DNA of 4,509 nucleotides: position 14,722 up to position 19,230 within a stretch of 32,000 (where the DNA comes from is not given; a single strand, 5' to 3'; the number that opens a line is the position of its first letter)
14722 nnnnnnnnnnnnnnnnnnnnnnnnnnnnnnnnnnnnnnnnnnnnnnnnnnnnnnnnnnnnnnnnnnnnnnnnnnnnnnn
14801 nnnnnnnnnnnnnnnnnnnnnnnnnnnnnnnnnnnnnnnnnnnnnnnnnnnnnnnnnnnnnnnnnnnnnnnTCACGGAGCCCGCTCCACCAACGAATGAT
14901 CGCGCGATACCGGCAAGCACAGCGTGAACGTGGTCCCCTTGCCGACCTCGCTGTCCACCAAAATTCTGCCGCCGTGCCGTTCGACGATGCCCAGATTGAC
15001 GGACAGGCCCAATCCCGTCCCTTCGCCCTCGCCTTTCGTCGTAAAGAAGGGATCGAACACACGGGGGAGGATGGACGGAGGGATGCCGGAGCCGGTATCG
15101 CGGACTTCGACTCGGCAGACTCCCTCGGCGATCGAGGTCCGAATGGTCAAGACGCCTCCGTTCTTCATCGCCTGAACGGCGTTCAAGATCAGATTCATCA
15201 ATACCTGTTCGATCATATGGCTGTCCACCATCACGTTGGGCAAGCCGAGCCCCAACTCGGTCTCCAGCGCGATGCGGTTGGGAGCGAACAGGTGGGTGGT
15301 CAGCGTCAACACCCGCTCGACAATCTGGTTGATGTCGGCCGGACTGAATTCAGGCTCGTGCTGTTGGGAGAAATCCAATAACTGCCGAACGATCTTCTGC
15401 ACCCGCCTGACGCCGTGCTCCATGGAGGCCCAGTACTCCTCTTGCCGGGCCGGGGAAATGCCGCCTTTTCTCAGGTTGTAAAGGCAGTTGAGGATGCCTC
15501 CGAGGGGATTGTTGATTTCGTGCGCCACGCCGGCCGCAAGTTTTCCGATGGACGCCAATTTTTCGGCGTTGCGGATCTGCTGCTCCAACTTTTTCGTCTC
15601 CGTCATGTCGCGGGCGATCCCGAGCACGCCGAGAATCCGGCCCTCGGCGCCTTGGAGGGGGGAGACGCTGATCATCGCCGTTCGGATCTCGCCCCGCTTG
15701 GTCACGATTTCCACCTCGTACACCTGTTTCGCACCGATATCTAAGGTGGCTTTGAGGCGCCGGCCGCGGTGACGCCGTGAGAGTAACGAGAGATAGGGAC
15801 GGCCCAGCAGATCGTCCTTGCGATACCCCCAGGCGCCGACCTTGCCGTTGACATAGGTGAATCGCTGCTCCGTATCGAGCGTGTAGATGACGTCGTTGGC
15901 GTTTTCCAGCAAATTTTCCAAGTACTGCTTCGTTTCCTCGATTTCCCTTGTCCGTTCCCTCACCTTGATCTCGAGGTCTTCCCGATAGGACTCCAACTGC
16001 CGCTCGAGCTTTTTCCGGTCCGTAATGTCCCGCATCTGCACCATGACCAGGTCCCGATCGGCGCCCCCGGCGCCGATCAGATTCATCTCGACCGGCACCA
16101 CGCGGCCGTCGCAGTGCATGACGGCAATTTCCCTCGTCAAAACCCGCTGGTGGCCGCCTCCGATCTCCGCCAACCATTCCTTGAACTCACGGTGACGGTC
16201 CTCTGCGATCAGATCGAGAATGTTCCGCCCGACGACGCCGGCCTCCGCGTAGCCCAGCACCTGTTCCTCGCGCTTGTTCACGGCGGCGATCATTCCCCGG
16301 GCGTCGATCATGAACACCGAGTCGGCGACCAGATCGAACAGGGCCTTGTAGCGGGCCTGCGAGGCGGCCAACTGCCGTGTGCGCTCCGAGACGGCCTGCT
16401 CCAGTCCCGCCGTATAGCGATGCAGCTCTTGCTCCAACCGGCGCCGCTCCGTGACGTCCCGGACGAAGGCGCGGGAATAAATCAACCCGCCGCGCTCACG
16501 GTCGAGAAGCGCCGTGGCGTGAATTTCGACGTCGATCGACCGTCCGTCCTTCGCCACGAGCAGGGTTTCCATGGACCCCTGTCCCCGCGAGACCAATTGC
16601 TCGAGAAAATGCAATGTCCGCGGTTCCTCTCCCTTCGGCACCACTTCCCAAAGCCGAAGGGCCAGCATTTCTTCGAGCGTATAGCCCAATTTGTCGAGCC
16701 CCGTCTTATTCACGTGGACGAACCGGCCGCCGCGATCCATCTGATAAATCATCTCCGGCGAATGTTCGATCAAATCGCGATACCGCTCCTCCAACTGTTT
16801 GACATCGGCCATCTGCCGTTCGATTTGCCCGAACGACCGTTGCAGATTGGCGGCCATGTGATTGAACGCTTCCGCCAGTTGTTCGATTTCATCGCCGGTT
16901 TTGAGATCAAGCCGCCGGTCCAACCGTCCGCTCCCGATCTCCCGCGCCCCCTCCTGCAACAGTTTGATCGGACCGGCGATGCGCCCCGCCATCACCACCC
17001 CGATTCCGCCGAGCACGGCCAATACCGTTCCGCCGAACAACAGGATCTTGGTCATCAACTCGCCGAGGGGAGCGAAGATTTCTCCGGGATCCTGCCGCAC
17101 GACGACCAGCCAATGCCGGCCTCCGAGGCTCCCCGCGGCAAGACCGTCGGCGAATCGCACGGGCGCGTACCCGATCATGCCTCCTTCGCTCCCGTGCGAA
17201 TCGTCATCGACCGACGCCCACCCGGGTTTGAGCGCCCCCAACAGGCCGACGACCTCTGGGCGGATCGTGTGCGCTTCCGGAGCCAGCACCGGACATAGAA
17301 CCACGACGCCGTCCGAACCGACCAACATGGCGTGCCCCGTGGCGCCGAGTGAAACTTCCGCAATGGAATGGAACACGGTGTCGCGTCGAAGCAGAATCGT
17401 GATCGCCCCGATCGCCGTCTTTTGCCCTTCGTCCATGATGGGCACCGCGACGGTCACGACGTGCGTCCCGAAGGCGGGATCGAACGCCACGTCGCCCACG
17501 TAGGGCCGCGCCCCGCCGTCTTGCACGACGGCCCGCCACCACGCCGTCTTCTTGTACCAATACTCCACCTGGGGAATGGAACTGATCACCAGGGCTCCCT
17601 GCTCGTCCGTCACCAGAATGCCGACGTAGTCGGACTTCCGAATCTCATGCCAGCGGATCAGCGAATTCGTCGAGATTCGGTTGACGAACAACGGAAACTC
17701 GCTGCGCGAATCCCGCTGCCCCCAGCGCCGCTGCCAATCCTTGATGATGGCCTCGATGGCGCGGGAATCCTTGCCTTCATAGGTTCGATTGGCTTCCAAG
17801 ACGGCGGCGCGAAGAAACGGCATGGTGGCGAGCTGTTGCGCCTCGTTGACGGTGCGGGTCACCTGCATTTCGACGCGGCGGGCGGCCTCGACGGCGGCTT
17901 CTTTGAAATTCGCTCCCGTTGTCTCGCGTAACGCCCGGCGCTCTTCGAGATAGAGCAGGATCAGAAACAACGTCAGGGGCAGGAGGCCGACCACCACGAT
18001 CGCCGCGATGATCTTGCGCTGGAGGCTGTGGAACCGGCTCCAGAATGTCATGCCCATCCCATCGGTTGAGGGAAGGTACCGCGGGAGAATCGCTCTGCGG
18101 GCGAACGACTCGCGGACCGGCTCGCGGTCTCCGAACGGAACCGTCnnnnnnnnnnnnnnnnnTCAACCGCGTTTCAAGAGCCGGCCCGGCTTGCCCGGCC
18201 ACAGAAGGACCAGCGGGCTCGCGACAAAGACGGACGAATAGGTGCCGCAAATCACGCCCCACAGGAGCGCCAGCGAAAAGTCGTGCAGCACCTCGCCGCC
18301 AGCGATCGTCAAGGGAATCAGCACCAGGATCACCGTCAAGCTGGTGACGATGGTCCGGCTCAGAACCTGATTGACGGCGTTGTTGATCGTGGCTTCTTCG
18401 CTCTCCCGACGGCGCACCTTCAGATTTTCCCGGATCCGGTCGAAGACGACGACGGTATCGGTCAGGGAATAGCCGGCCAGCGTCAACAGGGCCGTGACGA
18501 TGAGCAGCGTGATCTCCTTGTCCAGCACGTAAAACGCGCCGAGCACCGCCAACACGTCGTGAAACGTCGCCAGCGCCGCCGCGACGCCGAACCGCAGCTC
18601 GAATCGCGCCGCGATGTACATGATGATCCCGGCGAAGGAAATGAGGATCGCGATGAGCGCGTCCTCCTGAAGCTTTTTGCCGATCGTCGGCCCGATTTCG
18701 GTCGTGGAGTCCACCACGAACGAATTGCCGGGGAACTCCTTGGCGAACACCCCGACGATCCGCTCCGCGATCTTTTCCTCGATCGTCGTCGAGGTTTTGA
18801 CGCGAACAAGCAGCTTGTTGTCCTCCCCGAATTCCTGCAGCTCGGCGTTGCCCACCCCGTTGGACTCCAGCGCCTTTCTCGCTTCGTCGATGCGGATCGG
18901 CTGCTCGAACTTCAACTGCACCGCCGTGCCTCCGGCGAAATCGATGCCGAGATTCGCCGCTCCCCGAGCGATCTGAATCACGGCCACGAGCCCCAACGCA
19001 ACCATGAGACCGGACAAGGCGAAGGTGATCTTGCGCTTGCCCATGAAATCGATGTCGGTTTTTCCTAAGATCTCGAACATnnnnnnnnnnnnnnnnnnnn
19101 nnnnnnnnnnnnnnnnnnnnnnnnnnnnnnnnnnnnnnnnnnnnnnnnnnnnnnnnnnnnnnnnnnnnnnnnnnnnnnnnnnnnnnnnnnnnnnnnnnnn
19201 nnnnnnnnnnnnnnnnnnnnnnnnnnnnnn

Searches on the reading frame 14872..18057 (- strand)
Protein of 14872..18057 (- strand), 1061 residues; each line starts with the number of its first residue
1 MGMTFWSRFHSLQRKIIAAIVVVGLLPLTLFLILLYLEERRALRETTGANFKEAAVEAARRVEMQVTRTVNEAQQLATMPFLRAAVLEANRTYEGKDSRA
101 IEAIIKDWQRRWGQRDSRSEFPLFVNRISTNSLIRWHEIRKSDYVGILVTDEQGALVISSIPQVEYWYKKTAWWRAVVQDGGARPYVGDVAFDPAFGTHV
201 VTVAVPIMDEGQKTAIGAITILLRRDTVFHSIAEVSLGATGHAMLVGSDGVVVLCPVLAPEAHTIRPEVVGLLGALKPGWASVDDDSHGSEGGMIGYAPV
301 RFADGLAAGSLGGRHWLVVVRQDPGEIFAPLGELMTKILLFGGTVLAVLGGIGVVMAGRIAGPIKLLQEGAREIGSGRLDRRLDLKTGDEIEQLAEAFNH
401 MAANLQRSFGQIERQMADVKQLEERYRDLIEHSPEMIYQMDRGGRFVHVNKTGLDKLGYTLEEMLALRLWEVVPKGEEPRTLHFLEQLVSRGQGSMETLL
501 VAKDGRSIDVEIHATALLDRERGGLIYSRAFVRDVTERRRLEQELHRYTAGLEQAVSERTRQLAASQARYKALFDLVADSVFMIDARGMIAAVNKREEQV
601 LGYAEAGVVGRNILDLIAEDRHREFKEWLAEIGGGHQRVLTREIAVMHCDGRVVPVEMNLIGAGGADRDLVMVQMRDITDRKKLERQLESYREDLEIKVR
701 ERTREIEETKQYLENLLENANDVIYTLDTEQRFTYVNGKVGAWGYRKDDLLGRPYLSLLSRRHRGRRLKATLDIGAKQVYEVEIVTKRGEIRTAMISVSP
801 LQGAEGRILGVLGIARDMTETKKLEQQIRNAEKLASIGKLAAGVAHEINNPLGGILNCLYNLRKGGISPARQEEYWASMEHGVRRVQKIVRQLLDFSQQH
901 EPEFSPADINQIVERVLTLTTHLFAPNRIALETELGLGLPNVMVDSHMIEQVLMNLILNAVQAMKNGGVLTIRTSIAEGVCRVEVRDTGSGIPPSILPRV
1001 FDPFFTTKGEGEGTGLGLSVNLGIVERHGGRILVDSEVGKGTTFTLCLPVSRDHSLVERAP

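Call 11: search_protein_families(library=pfam, proteins=[window:14872-18057:-])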
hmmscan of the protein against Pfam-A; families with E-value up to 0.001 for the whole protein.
window:14872-18057:- (1061 aa): 11 families
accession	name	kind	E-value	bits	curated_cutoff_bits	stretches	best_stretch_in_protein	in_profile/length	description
PF13426.13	PAS_9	-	2.7e-36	124.4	27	3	437-537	4-103/103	PAS domain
PF00989.32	PAS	-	1.7e-32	112.2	22.6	3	569-678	2-113/113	PAS fold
PF08448.16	PAS_4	-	2.8e-32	111.7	23.1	3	431-540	2-110/110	PAS fold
PF02518.31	HATPase_c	-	1.1e-26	93.9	26.4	1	945-1051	2-110/111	Histidine kinase-, DNA gyrase B-, and HSP90-like ATPase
PF02743.24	dCache_1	-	1.5e-19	71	45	1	41-258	1-184/240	Cache domain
PF13188.13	PAS_8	-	6e-19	67.7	21.8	2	424-474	1-48/65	PAS domain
PF00672.30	HAMP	-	1.5e-15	57.7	25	1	355-406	1-52/53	HAMP domain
PF00512.31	HisKA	-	2.3e-12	47.2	26.9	1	838-899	3-63/66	His Kinase A (phospho-acceptor) domain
PF08447.18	PAS_3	-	8.2e-11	42.5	25.6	0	735-815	3-89/89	PAS fold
PF24820.1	Diguanyl_cycl_sensor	-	4.7e-08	33.4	28.1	1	575-667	3-100/109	Diguanylate cyclase-like sensor domain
PF22673.2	MCP-like_PDC_1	-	2.5e-05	25.1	27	1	134-222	20-105/113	Methyl-accepting chemotaxis protein-like, first PDC sensor domain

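Call 12: search_protein_families(library=phrogs, proteins=[window:14872-18057:-])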
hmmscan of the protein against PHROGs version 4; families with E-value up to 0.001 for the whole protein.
window:14872-18057:- (1061 aa): 9 families
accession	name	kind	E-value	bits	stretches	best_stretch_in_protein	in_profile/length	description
phrog_857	-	unknown function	9.2e-52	177.8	2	825-1053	235-463/468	-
phrog_5982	-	unknown function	3.7e-49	168.4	1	679-1056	460-851/1030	-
phrog_10912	-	other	7.5e-49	167.5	1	689-1053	599-964/970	kinase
phrog_20458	-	unknown function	2.7e-23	83.1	1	817-1051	420-670/829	-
phrog_20778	-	unknown function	4.4e-20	72.5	1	837-1048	454-670/675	-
phrog_18358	-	unknown function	4.5e-16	59.1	1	830-1050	426-652/904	-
phrog_28116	-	unknown function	4.6e-10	40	1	946-1051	394-503/512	-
phrog_8572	-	unknown function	4.5e-05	23.7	1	340-416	193-271/533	-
phrog_8137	-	unknown function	0.00055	19.9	0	821-1022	341-537/572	-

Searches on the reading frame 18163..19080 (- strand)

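Call 26: search_protein_families(library=pfam, proteins=[window:18163-19080:-])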
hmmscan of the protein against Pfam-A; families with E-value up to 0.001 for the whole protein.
window:18163-19080:- (305 aa): 2 families
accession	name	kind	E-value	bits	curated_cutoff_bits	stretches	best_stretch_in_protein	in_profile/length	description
PF02355.23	SecD_SecF_C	-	2.5e-59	200.3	20.5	1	120-294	12-186/189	Protein export membrane protein SecD/SecF, C-terminal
PF07549.19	Sec_GG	-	1.5e-06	28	20.3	1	43-61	9-27/28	SecD/SecF GG Motif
